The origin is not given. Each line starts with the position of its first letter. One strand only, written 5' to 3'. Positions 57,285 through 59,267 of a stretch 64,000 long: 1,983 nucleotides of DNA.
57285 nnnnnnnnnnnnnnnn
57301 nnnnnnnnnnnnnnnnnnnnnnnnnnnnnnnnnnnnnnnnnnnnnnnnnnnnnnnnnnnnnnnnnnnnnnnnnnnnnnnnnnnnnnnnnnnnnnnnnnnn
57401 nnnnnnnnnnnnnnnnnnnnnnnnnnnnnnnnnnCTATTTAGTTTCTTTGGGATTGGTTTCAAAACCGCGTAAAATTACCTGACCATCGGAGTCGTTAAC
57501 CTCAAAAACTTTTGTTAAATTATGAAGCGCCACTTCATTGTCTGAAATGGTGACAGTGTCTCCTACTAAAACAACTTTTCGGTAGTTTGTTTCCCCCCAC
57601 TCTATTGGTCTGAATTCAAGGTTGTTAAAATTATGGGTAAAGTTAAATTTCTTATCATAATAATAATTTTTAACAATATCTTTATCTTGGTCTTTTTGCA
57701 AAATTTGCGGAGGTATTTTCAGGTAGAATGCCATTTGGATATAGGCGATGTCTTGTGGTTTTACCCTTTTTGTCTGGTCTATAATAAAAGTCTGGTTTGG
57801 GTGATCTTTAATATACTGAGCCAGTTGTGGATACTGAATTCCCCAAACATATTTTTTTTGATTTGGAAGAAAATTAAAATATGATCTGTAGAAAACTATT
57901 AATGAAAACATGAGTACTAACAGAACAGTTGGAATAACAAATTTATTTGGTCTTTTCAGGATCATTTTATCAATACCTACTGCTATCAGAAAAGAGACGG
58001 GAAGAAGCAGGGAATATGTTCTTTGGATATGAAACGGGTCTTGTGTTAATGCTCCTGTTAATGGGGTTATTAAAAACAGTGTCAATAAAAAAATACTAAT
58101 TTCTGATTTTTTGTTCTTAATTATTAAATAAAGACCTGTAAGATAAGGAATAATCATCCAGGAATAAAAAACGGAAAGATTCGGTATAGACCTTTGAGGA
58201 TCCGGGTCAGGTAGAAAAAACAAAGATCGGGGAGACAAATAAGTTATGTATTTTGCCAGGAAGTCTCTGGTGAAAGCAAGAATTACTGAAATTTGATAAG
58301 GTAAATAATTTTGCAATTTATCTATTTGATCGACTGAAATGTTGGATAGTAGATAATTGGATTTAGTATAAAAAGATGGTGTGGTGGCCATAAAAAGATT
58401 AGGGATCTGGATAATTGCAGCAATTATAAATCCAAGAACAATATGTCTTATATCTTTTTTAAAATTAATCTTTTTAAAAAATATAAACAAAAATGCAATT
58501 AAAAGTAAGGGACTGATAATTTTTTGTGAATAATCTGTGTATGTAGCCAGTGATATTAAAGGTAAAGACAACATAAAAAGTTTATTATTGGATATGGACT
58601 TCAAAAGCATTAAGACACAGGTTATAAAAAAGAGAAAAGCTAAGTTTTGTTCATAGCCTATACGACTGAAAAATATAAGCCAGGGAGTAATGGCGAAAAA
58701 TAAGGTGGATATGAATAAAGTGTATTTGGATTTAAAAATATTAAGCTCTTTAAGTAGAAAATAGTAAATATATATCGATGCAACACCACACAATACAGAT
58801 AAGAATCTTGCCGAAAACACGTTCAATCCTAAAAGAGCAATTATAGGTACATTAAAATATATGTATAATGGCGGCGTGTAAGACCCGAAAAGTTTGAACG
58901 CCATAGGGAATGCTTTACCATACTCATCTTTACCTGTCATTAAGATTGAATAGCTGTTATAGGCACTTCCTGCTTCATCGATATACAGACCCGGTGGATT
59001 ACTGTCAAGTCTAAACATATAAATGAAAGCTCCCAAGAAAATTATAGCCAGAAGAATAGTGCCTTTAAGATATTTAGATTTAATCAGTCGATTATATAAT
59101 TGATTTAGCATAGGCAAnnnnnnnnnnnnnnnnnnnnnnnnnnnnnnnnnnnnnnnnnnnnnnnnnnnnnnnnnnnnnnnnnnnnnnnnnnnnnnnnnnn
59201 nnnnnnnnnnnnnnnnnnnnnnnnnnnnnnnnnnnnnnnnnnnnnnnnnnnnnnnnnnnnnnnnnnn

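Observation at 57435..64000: Duplicated [about 200-aa accessory TM protein]-[PMT_2-like GT-C] modules arranged divergently around 59767-59796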

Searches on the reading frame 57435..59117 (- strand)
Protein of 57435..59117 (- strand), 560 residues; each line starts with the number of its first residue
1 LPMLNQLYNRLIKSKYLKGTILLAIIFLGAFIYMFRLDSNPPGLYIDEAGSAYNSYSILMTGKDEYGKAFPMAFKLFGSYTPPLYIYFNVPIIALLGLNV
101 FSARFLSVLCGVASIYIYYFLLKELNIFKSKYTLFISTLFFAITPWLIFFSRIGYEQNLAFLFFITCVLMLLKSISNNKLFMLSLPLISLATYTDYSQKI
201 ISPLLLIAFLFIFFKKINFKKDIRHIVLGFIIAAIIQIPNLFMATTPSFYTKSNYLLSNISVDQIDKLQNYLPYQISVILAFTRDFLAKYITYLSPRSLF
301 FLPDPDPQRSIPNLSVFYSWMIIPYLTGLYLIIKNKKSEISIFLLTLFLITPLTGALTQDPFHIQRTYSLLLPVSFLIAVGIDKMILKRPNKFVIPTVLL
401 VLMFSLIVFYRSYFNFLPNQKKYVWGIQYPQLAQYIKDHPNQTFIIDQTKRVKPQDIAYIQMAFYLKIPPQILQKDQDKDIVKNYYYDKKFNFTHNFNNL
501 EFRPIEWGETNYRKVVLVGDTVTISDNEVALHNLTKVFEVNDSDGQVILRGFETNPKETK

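Call 4: search_protein_families(library=pfam, proteins=[window:57435-59117:-], max_evalue=1)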
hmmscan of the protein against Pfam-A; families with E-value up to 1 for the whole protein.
window:57435-59117:- (560 aa): 2 families
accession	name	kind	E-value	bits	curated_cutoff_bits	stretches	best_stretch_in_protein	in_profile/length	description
PF13231.12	PMT_2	-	1.3e-06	29.1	26.1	1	82-241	3-158/160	Dolichyl-phosphate-mannose-protein mannosyltransferase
PF05545.16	FixQ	-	0.13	12.6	29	1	18-36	13-31/49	Cbb3-type cytochrome oxidase component FixQ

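Call 22: search_solved_structures(query=A2, max_evalue=0.01, show_alignments=1)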
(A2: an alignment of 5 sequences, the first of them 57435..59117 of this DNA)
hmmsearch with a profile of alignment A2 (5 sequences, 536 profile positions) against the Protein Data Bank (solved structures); distinct sequences matched with E-value up to 0.01: 0.

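Call 40: search_protein_families(library=ncbifam, proteins=[window:57435-59117:-], max_evalue=0.1)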
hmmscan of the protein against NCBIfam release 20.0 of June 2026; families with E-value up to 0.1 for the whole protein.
window:57435-59117:- (560 aa): 1 family
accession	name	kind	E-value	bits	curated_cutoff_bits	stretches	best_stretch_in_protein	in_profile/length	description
TIGR03663.1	TIGR03663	subfamily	6.8e-10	38.5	126.25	1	22-221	4-192/435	flippase activity-associated protein Agl23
